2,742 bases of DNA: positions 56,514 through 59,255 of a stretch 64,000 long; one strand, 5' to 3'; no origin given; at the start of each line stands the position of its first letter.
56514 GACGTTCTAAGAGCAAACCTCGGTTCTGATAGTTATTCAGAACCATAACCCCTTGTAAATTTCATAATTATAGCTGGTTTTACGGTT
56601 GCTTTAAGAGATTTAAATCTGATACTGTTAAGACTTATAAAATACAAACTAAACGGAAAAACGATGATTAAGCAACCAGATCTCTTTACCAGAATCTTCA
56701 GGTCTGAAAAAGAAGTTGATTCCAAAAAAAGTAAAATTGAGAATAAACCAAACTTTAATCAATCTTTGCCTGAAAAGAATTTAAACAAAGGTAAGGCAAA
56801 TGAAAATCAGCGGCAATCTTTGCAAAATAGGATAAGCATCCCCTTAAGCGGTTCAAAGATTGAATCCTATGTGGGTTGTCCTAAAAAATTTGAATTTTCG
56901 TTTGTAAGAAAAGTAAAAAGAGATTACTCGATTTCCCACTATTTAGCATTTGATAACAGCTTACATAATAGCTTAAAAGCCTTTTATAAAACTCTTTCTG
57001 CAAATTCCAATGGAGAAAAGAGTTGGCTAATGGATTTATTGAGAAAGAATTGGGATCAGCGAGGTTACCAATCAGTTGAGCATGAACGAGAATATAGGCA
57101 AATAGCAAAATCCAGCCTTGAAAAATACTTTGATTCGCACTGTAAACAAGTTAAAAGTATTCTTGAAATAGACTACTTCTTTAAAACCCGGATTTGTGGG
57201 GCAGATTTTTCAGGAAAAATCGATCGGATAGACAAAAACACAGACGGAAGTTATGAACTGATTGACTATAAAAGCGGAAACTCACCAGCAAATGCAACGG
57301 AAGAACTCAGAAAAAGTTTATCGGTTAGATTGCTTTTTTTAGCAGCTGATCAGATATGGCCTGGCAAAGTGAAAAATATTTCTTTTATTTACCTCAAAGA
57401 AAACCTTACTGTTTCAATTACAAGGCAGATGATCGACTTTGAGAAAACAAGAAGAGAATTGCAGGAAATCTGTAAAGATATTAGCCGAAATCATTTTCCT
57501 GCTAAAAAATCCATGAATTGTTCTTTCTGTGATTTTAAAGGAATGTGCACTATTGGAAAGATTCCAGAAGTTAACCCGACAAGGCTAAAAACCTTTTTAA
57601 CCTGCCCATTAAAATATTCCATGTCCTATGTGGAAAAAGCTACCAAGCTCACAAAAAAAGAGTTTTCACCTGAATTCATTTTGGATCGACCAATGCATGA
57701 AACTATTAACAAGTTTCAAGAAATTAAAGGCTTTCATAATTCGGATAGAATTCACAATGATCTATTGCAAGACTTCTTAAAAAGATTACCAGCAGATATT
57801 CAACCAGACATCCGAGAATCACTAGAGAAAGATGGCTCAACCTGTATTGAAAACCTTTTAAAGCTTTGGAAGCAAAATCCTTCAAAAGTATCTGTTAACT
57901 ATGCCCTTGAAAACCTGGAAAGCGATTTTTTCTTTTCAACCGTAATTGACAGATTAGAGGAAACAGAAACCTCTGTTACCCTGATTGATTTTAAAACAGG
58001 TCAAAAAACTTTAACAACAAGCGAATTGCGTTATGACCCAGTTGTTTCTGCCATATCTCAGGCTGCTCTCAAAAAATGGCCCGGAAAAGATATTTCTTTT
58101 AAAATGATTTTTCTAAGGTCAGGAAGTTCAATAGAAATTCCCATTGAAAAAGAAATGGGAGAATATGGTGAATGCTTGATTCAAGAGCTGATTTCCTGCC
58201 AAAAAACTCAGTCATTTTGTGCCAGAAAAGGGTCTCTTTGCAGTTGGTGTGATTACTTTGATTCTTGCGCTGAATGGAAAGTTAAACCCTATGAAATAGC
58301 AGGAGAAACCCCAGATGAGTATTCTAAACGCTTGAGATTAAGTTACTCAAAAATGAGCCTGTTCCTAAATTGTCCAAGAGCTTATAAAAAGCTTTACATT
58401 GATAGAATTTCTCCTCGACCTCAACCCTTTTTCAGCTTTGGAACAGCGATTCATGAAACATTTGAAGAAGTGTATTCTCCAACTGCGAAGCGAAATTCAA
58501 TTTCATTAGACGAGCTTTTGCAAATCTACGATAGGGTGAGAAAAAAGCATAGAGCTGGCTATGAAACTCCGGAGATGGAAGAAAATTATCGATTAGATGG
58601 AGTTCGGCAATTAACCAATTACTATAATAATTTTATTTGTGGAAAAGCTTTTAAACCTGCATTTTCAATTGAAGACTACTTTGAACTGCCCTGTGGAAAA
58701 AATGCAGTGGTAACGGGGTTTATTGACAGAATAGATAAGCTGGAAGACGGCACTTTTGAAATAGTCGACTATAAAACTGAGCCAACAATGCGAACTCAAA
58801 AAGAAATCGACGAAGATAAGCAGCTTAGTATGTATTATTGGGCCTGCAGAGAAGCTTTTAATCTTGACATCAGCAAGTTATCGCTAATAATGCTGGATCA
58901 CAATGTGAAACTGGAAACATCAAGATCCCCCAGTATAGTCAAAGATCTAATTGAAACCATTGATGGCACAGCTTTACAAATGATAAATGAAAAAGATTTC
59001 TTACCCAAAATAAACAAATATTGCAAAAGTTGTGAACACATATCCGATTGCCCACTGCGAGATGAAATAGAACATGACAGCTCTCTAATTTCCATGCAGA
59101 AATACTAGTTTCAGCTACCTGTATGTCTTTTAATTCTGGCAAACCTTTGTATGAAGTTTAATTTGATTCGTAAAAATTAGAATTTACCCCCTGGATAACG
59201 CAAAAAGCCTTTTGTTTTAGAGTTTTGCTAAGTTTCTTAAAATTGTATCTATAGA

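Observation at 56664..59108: Single polypeptide containing three tandem Cas4/AddB-like PD-(D/E)XK nuclease domains, each with its own four-Cys cluster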

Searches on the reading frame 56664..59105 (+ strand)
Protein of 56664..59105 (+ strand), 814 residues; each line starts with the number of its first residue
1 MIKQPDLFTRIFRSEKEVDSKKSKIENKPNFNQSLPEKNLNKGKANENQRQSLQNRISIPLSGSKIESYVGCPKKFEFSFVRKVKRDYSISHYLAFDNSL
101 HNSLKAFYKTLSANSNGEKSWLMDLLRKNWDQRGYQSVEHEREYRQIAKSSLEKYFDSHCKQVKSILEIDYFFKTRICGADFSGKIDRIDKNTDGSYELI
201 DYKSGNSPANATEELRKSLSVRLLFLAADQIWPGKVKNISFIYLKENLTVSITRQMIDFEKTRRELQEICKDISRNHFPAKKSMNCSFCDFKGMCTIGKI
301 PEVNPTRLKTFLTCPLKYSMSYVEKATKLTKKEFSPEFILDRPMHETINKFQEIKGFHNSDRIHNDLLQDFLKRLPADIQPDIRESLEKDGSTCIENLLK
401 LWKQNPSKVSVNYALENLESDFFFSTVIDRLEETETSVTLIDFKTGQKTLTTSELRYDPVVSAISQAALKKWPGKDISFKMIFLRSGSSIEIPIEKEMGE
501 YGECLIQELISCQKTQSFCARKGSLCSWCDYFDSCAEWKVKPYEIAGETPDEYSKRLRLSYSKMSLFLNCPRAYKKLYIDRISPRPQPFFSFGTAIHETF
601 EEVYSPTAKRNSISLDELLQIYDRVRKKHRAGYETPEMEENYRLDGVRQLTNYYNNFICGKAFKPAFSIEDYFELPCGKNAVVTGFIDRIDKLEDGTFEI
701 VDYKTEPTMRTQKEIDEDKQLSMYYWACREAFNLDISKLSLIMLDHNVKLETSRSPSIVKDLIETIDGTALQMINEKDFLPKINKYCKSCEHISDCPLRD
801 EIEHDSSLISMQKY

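Call 3: search_protein_families(library=pfam, proteins=[window:56664-59105:+], max_evalue=1)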
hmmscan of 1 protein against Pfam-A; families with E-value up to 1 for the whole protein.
window:56664-59105:+ (814 aa): 2 families
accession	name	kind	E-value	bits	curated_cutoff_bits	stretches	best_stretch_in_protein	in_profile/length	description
PF12705.13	PDDEXK_1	-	7.5e-76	255.8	22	3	558-797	1-247/247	PD-(D/E)XK nuclease superfamily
PF15830.10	DUF4712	-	0.029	14.4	27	1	732-802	136-204/254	Domain of unknown function (DUF4712)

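Call 4: search_protein_families(library=ncbifam, proteins=[window:56664-59105:+], max_evalue=1)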
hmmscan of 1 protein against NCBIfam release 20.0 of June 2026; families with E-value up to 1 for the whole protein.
window:56664-59105:+ (814 aa): 5 families
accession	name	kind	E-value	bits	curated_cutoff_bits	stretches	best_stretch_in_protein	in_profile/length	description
TIGR00372.1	cas4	equivalog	1.2e-15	57.8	65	3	682-797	67-179/180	CRISPR-associated protein Cas4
TIGR02786.1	addB_alphas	equivalog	5e-15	54.7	486.5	2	169-228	877-925/1024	double-strand break repair protein AddB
TIGR03623.1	TIGR03623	subfamily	3.8e-14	51.9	299.6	2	174-215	729-770/876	probable DNA repair protein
TIGR02784.1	addA_alphas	equivalog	1.9e-08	33.1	860.75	2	406-487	1049-1133/1138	double-strand break repair helicase AddA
NF049935.1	cas4g_cas1g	exception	1.5e-05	23.7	560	1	182-295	75-189/546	CRISPR-associated endonuclease Cas4g/Cas1g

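Call 7: search_solved_structures(query=window:56664-59105:+, max_evalue=1, show_alignments=3)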
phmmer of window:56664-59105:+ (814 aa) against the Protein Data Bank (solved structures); distinct sequences matched with E-value up to 1: 1.
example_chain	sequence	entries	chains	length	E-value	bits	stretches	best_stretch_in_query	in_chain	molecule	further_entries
3aix_A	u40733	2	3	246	0.85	11.2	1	600-706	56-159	DNA polymerase sliding clamp C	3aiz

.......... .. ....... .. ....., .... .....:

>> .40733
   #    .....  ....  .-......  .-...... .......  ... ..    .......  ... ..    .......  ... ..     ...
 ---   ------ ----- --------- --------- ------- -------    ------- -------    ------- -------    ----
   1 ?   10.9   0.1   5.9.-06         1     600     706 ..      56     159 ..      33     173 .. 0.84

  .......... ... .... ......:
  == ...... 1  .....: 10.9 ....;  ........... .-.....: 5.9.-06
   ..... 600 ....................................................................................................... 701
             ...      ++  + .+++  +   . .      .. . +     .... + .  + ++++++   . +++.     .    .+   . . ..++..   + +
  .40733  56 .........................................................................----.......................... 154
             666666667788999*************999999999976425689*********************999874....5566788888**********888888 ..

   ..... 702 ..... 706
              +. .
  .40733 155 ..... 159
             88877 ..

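Call 8: find_homologous_proteins(query=window:56664-59105:+, max_evalue=0.001)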
Query window:56664-59105:+ (814 aa): 91 proteins with E <= 0.001 among 8000 candidates.
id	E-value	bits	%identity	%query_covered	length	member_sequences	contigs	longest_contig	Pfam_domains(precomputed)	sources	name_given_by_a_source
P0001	0.0e+0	1867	100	100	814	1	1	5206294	PF12705.14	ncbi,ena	-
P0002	4.5e-292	989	37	93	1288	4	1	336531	PF01930.24,PF12705.14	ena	-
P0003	4.4e-290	983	39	93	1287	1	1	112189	PF01930.24,PF12705.14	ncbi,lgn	ncbi:MAG: hypothetical protein Kow0029_15820 [Candidatus Rifleibacteriota bacterium]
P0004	2.8e-286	970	38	93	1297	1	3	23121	PF12705.14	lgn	-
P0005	3.8e-286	970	39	93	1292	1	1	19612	PF01930.24,PF12705.14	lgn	-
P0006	8.6e-286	969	39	93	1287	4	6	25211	PF01930.24,PF12705.14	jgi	jgi:RecB family exonuclease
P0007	1.6e-285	968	38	93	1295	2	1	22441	PF01930.24,PF12705.14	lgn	-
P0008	8.6e-285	965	40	93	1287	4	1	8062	PF01930.24,PF12705.14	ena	-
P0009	9.4e-285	965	38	93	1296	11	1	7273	PF01930.24,PF12705.14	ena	-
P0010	6.3e-284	963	39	93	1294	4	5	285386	PF01930.24,PF12705.14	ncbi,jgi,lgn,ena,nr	ncbi:MAG: hypothetical protein CVV41_20485 [Candidatus Riflebacteria bacterium HGW-Riflebacteria-1]|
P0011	1.4e-283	961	39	94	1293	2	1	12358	PF01930.24,PF12705.14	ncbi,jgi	jgi:RecB family exonuclease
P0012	4.8e-283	960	38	93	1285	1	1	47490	PF01930.24,PF12705.14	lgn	-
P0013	9.3e-283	959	36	94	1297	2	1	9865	PF01930.24,PF12705.14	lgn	-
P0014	1.0e-282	958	38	93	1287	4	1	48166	PF01930.24,PF12705.14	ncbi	-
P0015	1.1e-282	958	36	93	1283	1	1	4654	PF12705.14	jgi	jgi:RecB family exonuclease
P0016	1.2e-282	958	38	93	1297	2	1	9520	PF01930.24,PF12705.14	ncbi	-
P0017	3.1e-281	954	38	93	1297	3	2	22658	PF01930.24,PF12705.14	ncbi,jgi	-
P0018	3.5e-281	953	37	93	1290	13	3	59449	PF01930.24,PF12705.14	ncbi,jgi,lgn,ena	-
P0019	4.9e-281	953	38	93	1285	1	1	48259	PF01930.24,PF12705.14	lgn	-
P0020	5.6e-280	949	40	93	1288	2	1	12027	PF01930.24,PF12705.14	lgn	-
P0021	6.4e-280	949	38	93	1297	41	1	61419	PF01930.24,PF12705.14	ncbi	-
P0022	7.8e-280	949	39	93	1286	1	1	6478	PF01930.24,PF12705.14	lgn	-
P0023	1.0e-277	942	37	93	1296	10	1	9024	PF01930.24,PF12705.14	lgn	-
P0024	1.3e-277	942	39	93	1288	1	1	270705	PF01930.24,PF12705.14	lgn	-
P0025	3.4e-277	940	37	93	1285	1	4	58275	PF01930.24,PF12705.14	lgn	-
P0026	6.3e-277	939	41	78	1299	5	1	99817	PF01930.24,PF12705.14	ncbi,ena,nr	ncbi:MAG: hypothetical protein EOM80_02080 [Erysipelotrichia bacterium]|nr:hypothetical protein [Ery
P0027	2.6e-273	927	38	93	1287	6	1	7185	PF01930.24,PF12705.14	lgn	-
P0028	1.7e-271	921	38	93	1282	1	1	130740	PF01930.24,PF12705.14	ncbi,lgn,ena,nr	ncbi:MAG: PD-(D/E)XK nuclease family protein [Candidatus Riflebacteria bacterium]|nr:PD-(D/E)XK nucl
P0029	1.1e-269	915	38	94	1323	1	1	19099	PF01930.24,PF12705.14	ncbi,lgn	-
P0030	4.4e-259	880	38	93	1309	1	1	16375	PF01930.24,PF12705.14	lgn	-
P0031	2.0e-249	848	39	93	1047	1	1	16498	PF01930.24,PF12705.14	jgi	-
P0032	2.4e-197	676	30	98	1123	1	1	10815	PF12705.14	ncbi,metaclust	ncbi:MAG: hypothetical protein A2W80_17535, partial [Candidatus Riflebacteria bacterium GWC2_50_8]|m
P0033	2.6e-159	550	42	62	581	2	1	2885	PF01930.24,PF12705.14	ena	-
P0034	1.1e-138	482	41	62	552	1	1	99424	PF01930.24,PF12705.14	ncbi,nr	ncbi:MAG: PD-(D/E)XK nuclease family protein [Candidatus Riflebacteria bacterium]|nr:PD-(D/E)XK nucl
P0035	4.3e-138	480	31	98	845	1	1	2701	PF12705.14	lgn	-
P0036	1.8e-110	389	36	66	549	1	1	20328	PF12705.14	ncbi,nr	ncbi:MAG: PD-(D/E)XK nuclease family protein, partial [Candidatus Riflebacteria bacterium]|nr:PD-(D/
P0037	1.3e-104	369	36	62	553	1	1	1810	PF01930.24,PF12705.14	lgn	-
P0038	9.1e-29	119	36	29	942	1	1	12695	PF13538.13,PF21445.4,PF13087.13,PF12705.14,PF13361.13,PF13245.13,PF10926.15,PF00580.28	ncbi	-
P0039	1.8e-26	111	35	29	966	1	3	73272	PF13538.13,PF01930.24,PF13086.13,PF12705.14,PF13604.13,PF13361.13,PF13245.13,PF00580.28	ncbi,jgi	-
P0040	2.2e-25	107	30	36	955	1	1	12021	PF13538.13,PF12705.14,PF13361.13,PF13245.13,PF00580.28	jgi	jgi:DNA helicase-2/ATP-dependent DNA helicase PcrA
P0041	3.6e-25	107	28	29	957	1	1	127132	PF13538.13,PF21445.4,PF12705.14,PF13604.13,PF13361.13,PF13245.13,PF00580.28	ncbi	-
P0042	1.2e-23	102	34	29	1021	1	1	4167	PF13538.13,PF13086.13,PF12705.14,PF13604.13,PF13361.13,PF13245.13,PF00580.28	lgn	-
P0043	5.0e-22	96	27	29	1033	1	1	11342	PF13538.13,PF13086.13,PF12705.14,PF13361.13,PF13245.13,PF00580.28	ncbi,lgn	-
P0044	1.3e-21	95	28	29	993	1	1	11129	PF13538.13,PF12705.14,PF01443.25,PF13361.13,PF13245.13,PF10926.15,PF00580.28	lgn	-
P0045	3.5e-21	94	27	29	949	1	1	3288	PF13538.13,PF21445.4,PF01930.24,PF12705.14,PF13361.13,PF13245.13,PF00580.28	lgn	-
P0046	1.2e-20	92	28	30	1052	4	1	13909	PF13538.13,PF01930.24,PF13086.13,PF12705.14,PF01443.25,PF13604.13,PF13361.13,PF13245.13,PF00580.28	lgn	-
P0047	2.5e-19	87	27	37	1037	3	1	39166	PF13538.13,PF01930.24,PF12705.14,PF13604.13,PF13361.13,PF13245.13,PF00580.28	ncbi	-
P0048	5.6e-19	86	32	29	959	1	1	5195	PF13538.13,PF12705.14,PF13604.13,PF13361.13,PF13245.13,PF00580.28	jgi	jgi:DNA helicase-2/ATP-dependent DNA helicase PcrA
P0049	2.9e-18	84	28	29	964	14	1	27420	PF13538.13,PF21445.4,PF12705.14,PF13361.13,PF13245.13,PF00580.28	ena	-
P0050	3.6e-18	84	29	31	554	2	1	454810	PF13538.13,PF12705.14,PF13361.13,PF10926.15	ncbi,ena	-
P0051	1.7e-17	81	27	33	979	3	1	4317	PF13538.13,PF13086.13,PF12705.14,PF01443.25,PF13604.13,PF13361.13,PF13245.13,PF00580.28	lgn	-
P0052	3.4e-17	80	25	32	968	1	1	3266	PF13538.13,PF12705.14,PF01443.25,PF13604.13,PF13361.13,PF13245.13,PF10926.15,PF00580.28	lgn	-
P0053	7.4e-17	79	26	30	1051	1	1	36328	PF13538.13,PF01930.24,PF12705.14,PF13361.13,PF13245.13,PF00580.28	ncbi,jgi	-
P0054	7.8e-17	79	28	31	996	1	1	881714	PF13538.13,PF01930.24,PF12705.14,PF13361.13,PF13245.13,PF00580.28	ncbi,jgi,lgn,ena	ncbi:MAG: ATP-dependent DNA helicase [Patescibacteria group bacterium]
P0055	1.8e-16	78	29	29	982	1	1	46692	PF13538.13,PF12705.14,PF13604.13,PF13361.13,PF13245.13,PF00580.28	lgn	-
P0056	2.7e-13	67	26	29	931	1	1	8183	PF13538.13,PF01930.24,PF12705.14,PF01443.25,PF13361.13,PF13245.13,PF00580.28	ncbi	-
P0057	3.0e-13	67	27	29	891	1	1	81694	PF01930.24,PF12705.14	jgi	jgi:CRISPR/Cas system-associated exonuclease Cas4 (RecB family)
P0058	1.9e-12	65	26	30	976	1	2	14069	PF13538.13,PF12705.14,PF01443.25,PF13604.13,PF13361.13,PF13245.13,PF00580.28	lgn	-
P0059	2.1e-10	58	27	32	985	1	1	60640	PF13538.13,PF12705.14,PF13361.13,PF13245.13,PF00580.28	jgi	jgi:DNA helicase-2/ATP-dependent DNA helicase PcrA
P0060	2.8e-10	58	27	27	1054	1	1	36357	PF13538.13,PF01930.24,PF12705.14,PF01443.25,PF13604.13,PF13361.13,PF13245.13,PF00580.28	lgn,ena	-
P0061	3.4e-10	57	26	29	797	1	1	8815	PF12705.14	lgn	-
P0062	1.4e-9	55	29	30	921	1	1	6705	PF01930.24,PF12705.14,PF01443.25,PF13361.13,PF13245.13,PF00580.28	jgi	-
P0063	3.8e-9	54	31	23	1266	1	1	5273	PF13538.13,PF21445.4,PF12705.14,PF01443.25,PF13604.13,PF13361.13,PF13245.13,PF00580.28,PF14890.12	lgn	-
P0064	1.3e-8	52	26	25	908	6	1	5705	PF13538.13,PF01930.24,PF12705.14,PF01443.25,PF13361.13,PF13245.13,PF00580.28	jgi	jgi:DNA helicase-2/ATP-dependent DNA helicase PcrA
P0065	4.6e-8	50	23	32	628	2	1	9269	PF13538.13,PF12705.14,PF13361.13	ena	-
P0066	6.6e-8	50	23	29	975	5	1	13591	PF13538.13,PF12705.14,PF13604.13,PF13361.13,PF13245.13,PF00580.28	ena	-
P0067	1.1e-7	49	23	29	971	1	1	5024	PF13538.13,PF12705.14,PF01443.25,PF13604.13,PF13361.13,PF13245.13,PF00580.28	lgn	-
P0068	1.5e-7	49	22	29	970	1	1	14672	PF13538.13,PF01930.24,PF12705.14,PF01443.25,PF13604.13,PF13361.13,PF13245.13,PF00580.28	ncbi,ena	-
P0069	7.9e-7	46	24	29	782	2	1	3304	PF12705.14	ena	-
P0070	1.1e-6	46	27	30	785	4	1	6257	PF01930.24,PF12705.14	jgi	-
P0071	1.3e-6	45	22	31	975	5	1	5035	PF13538.13,PF12705.14,PF13604.13,PF13361.13,PF13245.13,PF00580.28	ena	-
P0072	1.7e-6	45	25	30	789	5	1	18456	PF12705.14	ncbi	-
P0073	1.5e-5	42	22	30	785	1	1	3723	PF01930.24,PF12705.14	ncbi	-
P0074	1.7e-5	42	24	29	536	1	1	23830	PF12705.14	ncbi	ncbi:PD-(D/E)XK nuclease family protein, partial [Sulfurimonas sp. MAG313]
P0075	2.7e-5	41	26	30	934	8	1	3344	PF13538.13,PF12705.14,PF13361.13,PF13245.13,PF00580.28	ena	-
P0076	3.0e-5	41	26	29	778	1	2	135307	PF12705.14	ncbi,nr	ncbi:exonuclease [Helicobacter pylori]|nr:exonuclease [Helicobacter pylori]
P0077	5.9e-5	40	26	30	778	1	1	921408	PF12705.14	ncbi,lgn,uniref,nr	ncbi:hypothetical protein HPHPA27_0362 [Helicobacter pylori Hp A-27]|uniref:ATP-dependent deoxyribon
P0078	5.9e-5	40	23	30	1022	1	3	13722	PF13538.13,PF01930.24,PF12705.14,PF13361.13,PF13245.13,PF00580.28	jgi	-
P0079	7.8e-5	40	26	29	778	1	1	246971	PF12705.14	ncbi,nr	ncbi:exonuclease [Helicobacter pylori]|nr:exonuclease [Helicobacter pylori]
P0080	8.0e-5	39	26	29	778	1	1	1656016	PF12705.14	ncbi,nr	ncbi:ATP-dependent deoxyribonuclease AddB [Helicobacter pylori]|nr:ATP-dependent deoxyribonuclease A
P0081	3.0e-4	38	23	29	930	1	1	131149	PF13538.13,PF01930.24,PF12705.14,PF13604.13,PF13361.13,PF13245.13,PF00580.28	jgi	jgi:superfamily I DNA/RNA helicase/RecB family exonuclease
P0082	3.0e-4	38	26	29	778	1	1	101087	PF12705.14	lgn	-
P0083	3.5e-4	37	19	30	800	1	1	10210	PF12705.14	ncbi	-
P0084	3.5e-4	37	20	29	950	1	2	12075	PF13538.13,PF12705.14,PF13604.13,PF13361.13,PF13245.13,PF00580.28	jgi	jgi:DNA helicase-2/ATP-dependent DNA helicase PcrA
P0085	5.3e-4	37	22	32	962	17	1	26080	PF13538.13,PF01930.24,PF12705.14,PF13361.13,PF13245.13,PF00580.28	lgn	-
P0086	5.9e-4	37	26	29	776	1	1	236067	PF12705.14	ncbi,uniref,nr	ncbi:exonuclease [Helicobacter pylori]|uniref:Exonuclease n=1 Tax=Helicobacter pylori TaxID=210 RepI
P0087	6.3e-4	37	27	29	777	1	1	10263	PF12705.14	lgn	-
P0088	8.0e-4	36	27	29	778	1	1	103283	PF12705.14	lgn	-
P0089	8.9e-4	36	25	29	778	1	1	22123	PF12705.14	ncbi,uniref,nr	ncbi:ATP-dependent deoxyribonuclease AddB [Helicobacter pylori]|uniref:ATP-dependent deoxyribonuclea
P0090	9.0e-4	36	25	29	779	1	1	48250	PF12705.14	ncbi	ncbi:PD-(D/E)XK nuclease family protein [Helicobacter pylori]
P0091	9.1e-4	36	26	29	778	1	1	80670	PF12705.14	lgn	-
